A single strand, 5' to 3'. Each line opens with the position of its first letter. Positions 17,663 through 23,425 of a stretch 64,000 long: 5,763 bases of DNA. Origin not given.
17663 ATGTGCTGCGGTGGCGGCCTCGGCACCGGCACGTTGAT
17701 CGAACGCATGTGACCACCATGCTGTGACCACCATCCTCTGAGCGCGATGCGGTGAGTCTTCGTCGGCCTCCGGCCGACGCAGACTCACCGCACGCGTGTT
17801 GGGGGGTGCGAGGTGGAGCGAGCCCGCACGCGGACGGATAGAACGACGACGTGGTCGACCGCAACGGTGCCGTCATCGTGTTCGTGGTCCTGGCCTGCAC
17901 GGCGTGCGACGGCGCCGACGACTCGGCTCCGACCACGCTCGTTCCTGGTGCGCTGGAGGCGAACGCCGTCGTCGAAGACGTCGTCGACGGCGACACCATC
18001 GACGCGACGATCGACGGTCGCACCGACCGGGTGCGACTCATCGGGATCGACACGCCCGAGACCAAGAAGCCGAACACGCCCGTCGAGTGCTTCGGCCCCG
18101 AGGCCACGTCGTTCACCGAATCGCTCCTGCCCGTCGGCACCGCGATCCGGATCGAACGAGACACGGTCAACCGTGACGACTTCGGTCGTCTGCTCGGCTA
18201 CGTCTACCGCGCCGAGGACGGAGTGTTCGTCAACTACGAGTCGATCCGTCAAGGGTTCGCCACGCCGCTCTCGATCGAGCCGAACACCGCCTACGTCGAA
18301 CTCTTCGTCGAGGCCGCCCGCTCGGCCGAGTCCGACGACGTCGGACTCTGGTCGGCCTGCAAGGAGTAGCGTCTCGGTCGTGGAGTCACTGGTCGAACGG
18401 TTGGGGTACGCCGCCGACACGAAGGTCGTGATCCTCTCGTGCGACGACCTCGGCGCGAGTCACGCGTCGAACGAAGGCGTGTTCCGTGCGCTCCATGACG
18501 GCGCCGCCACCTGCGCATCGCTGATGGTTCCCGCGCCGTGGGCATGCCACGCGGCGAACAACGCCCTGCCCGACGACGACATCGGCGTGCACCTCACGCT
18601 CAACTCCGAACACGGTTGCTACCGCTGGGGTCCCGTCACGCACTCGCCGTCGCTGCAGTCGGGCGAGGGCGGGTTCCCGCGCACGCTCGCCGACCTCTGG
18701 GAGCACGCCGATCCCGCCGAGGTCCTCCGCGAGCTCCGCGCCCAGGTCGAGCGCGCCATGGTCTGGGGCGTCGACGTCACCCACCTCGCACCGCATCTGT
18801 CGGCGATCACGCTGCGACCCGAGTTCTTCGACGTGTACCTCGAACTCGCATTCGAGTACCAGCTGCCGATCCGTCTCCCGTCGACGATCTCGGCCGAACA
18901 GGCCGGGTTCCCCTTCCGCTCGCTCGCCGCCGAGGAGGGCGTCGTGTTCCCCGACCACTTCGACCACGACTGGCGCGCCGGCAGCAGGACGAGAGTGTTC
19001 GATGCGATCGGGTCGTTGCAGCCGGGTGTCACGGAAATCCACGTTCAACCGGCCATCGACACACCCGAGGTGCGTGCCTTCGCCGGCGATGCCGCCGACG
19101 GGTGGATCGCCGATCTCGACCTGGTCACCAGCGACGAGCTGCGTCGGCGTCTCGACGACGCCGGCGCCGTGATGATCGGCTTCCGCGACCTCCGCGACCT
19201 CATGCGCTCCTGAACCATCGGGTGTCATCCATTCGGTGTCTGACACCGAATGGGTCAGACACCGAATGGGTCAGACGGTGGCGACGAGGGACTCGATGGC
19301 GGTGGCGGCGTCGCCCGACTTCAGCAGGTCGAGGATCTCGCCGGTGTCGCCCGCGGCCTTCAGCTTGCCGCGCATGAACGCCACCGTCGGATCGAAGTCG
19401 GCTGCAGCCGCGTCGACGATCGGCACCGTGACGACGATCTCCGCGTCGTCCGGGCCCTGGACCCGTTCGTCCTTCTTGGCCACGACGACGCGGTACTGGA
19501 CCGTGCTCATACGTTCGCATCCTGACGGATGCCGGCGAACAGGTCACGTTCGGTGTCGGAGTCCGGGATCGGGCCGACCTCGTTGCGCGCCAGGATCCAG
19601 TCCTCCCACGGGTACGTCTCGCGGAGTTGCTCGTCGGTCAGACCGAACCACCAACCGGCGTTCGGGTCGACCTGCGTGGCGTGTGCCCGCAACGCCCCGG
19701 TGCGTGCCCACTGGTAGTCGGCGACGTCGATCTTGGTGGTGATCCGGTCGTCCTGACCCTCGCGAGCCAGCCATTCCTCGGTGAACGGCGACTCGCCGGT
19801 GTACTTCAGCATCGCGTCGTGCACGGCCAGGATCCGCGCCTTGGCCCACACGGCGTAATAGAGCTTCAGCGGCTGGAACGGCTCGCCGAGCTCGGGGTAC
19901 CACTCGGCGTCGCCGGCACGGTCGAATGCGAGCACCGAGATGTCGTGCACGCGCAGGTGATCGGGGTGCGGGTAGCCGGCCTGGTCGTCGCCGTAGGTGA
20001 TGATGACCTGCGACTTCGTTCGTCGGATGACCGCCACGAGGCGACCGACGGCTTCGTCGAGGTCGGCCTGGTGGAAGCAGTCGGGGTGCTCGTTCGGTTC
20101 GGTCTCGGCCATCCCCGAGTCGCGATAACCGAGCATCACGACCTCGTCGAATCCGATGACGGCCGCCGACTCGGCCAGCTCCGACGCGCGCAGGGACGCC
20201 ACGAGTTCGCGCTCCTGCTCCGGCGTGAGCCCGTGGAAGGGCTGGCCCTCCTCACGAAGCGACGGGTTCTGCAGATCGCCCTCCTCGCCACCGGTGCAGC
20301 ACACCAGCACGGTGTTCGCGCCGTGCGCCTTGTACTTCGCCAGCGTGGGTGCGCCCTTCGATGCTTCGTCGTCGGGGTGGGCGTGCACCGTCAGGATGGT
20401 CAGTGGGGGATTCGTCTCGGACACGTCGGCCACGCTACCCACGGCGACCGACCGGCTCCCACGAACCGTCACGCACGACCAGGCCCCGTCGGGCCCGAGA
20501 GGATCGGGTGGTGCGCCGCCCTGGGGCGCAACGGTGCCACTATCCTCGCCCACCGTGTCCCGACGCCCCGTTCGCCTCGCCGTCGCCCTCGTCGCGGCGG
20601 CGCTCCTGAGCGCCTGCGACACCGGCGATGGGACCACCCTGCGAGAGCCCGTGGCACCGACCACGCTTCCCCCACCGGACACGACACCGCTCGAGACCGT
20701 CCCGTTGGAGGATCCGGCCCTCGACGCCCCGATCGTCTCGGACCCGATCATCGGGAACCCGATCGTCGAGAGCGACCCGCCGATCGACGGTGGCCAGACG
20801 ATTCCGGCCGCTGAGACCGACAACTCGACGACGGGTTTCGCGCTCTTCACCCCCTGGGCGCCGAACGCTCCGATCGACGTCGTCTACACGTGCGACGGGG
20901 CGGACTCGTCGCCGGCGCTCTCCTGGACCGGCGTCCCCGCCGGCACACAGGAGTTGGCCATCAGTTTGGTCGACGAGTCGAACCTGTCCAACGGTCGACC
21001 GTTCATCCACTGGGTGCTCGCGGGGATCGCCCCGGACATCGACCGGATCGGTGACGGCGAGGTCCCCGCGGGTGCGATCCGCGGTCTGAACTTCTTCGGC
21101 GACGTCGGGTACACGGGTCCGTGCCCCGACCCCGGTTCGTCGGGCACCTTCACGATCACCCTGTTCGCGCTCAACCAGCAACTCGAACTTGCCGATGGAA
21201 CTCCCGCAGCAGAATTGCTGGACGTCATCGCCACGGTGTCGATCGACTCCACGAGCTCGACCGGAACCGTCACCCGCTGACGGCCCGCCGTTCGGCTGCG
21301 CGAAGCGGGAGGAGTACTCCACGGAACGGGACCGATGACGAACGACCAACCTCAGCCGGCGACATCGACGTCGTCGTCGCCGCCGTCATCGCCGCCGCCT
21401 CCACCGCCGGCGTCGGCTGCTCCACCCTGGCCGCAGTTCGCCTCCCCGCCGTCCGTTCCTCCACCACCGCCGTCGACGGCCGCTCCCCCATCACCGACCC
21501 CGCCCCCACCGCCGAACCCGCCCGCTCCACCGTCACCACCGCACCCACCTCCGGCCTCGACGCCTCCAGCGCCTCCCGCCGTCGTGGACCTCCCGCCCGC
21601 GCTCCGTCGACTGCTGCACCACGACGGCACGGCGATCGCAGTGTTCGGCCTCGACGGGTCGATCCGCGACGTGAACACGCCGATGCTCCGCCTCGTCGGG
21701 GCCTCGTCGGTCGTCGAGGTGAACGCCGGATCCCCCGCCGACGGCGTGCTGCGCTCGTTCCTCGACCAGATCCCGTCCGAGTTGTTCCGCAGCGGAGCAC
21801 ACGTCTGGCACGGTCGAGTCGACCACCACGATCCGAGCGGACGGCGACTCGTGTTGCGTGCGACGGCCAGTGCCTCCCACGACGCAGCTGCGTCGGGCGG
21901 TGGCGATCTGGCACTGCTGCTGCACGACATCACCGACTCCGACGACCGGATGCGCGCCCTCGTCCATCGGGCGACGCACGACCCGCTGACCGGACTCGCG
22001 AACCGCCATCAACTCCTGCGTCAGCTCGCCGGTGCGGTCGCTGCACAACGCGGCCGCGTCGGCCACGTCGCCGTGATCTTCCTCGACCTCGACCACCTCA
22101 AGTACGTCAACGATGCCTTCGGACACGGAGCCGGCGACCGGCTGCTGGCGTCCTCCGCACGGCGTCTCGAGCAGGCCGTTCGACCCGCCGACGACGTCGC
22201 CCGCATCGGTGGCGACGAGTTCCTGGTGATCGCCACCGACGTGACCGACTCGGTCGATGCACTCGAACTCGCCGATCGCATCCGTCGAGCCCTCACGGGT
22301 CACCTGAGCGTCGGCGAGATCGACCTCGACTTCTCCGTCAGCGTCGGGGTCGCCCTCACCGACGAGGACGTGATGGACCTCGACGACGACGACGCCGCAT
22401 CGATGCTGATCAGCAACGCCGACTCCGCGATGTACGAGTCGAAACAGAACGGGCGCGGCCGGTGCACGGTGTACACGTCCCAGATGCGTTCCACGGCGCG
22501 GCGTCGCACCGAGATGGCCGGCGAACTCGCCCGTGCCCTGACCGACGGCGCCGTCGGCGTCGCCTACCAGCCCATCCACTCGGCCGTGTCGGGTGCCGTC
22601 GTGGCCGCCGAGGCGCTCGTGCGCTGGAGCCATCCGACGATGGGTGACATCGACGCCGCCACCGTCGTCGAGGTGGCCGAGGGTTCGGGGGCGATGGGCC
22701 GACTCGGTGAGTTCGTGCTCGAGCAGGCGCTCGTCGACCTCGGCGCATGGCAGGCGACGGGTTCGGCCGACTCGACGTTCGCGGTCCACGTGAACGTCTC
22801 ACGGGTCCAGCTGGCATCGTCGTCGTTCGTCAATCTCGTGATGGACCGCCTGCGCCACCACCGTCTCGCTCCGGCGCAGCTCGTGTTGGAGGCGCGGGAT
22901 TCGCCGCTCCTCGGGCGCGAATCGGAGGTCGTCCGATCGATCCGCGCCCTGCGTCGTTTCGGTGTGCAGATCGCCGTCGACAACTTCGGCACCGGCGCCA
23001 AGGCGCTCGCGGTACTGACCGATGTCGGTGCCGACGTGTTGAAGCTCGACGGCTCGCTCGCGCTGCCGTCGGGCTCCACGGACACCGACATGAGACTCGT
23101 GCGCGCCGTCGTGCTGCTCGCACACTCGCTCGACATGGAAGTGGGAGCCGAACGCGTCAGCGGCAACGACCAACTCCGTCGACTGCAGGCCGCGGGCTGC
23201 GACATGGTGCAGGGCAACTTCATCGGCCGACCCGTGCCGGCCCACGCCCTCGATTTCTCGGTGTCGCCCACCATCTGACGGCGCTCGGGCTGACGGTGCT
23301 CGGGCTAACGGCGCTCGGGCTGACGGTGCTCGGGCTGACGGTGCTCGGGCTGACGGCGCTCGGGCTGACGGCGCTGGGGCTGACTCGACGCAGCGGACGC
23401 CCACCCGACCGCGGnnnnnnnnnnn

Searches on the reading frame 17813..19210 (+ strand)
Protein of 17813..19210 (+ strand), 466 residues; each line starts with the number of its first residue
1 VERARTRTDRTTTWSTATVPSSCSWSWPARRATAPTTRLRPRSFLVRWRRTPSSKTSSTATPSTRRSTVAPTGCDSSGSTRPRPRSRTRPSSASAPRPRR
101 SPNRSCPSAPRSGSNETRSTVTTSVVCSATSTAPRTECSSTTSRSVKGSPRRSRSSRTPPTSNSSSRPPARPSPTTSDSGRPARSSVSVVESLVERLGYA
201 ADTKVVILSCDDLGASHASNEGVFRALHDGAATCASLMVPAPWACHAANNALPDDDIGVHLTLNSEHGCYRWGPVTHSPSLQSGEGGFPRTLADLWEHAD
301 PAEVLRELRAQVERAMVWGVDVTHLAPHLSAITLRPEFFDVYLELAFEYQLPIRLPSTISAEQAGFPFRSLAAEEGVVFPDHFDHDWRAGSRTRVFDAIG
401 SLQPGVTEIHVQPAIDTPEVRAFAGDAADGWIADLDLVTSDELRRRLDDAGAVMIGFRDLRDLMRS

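Call 49: search_protein_families(library=pfam, proteins=[window:17813-19210:+], max_evalue=0.0001)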
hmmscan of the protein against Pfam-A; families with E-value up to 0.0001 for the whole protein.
window:17813-19210:+ (466 aa): 1 family
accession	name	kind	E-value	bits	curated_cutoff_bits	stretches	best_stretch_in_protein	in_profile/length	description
PF04794.17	YdjC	-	4.4e-43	148.5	29.7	1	206-448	2-265/266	YdjC-like protein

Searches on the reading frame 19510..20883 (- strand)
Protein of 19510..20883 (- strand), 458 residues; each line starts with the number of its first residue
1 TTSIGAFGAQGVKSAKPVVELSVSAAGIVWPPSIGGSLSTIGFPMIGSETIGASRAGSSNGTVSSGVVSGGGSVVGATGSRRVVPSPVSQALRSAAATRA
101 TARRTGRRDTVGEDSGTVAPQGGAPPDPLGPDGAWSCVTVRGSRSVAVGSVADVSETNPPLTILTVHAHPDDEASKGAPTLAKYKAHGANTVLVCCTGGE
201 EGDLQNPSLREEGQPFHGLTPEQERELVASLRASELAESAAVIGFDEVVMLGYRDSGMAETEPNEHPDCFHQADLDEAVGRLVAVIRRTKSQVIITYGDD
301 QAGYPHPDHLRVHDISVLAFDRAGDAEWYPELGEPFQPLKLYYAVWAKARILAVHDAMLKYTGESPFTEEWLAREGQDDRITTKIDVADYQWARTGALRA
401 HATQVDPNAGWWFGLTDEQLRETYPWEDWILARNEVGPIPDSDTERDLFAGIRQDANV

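Call 49: search_protein_families(library=pfam, proteins=[window:19510-20883:-], max_evalue=0.0001)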
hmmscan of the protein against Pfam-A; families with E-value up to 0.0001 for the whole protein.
window:19510-20883:- (458 aa): 1 family
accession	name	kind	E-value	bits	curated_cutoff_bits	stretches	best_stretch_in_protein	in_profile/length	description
PF02585.22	PIG-L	-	1.2e-24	87.6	28.2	1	164-317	1-126/129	GlcNAc-PI de-N-acetylase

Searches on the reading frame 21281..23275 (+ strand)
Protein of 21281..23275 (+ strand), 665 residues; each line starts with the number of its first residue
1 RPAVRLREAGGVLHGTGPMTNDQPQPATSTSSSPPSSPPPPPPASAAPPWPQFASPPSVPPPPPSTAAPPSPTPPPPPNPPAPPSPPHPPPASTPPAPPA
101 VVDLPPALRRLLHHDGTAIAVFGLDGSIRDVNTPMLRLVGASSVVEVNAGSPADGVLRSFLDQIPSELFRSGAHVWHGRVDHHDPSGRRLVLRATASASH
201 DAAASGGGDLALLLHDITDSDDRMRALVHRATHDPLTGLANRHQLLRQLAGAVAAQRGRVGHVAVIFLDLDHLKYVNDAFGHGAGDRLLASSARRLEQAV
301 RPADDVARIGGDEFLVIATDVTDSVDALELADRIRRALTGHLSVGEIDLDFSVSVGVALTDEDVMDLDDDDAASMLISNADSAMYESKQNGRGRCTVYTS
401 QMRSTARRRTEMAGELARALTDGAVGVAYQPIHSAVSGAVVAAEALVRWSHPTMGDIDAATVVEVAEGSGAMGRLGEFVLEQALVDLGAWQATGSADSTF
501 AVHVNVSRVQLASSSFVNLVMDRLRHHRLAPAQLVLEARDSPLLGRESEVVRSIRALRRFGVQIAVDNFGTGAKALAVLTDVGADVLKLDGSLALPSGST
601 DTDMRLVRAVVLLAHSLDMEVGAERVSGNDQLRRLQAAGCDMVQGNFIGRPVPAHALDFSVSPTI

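Call 49: search_protein_families(library=pfam, proteins=[window:21281-23275:+], max_evalue=0.0001)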
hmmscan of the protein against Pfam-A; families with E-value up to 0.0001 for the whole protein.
window:21281-23275:+ (665 aa): 2 families
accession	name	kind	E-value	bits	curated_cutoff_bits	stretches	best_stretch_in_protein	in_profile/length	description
PF00563.25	EAL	-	8.1e-56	189.5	31.3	1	415-651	3-236/236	EAL domain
PF00990.26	GGDEF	-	2.4e-39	135.1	23.8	1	231-393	1-160/161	Diguanylate cyclase, GGDEF domain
